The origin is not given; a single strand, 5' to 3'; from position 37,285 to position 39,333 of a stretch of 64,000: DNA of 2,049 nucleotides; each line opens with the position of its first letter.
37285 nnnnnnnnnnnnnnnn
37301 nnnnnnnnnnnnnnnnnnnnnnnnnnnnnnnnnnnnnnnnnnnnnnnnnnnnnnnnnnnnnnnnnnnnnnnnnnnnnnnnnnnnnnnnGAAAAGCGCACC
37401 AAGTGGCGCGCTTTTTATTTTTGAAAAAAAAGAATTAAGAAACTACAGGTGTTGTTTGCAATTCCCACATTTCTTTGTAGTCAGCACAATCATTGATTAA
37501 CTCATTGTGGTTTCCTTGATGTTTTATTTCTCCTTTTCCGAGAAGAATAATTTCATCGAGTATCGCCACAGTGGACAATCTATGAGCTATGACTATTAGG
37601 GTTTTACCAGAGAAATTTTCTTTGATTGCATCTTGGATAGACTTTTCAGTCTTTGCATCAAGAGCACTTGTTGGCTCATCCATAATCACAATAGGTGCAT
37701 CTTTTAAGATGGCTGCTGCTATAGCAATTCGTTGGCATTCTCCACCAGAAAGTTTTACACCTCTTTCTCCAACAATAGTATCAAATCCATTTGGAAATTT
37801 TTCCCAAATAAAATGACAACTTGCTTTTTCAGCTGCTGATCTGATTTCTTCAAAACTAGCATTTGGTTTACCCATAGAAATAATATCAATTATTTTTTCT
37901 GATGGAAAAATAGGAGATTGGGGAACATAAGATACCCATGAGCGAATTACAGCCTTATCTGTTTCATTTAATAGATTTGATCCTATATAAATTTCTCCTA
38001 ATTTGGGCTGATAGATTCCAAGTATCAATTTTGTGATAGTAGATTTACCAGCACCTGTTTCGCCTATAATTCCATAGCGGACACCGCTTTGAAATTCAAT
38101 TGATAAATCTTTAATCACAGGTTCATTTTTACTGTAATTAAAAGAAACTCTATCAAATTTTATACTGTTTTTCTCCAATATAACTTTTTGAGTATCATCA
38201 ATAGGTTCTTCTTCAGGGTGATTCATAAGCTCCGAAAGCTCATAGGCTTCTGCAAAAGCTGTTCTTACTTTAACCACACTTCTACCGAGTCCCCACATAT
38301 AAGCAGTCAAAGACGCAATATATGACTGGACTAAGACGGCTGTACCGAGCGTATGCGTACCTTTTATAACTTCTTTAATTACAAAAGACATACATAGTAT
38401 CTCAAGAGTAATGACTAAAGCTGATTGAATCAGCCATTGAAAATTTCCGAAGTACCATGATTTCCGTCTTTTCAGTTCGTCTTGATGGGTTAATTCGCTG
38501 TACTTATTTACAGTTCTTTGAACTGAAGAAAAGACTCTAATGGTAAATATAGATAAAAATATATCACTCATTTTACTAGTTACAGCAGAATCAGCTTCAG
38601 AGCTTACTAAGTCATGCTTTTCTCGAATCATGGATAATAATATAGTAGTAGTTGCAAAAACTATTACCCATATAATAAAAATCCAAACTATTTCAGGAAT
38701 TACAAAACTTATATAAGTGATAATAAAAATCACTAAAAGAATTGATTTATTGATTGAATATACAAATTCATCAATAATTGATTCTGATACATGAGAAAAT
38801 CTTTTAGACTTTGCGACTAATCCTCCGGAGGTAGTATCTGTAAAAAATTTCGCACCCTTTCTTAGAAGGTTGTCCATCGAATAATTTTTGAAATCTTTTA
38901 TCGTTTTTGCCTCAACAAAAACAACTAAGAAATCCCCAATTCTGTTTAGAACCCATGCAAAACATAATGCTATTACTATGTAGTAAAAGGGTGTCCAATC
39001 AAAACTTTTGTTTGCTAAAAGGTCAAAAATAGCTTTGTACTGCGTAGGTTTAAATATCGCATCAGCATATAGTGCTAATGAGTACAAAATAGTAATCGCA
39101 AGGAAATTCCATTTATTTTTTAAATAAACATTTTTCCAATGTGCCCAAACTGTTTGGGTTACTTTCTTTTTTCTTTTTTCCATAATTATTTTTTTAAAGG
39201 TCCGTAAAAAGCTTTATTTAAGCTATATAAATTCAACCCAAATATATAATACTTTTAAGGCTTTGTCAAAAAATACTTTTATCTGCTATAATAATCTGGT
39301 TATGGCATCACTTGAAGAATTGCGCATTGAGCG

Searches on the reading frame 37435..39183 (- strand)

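Call 6: search_protein_families(library=pfam, proteins=[window:37435-39183:-], max_evalue=0.01)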
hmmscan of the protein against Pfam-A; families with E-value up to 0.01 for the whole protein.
window:37435-39183:- (582 aa): 4 families
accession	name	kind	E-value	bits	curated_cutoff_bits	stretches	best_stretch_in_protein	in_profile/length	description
PF00005.33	ABC_tran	-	2.1e-26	93.6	25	1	358-506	2-137/137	ABC transporter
PF00664.28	ABC_membrane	-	5.8e-08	33.2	28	1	46-294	19-272/274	ABC transporter transmembrane region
PF02463.25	SMC_N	-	1.1e-07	31.9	40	1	477-546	136-209/220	RecF/RecN/SMC N terminal domain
PF13304.12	AAA_21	-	0.0011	19.6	27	0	464-523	226-286/304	AAA domain, putative AbiEii toxin, Type IV TA system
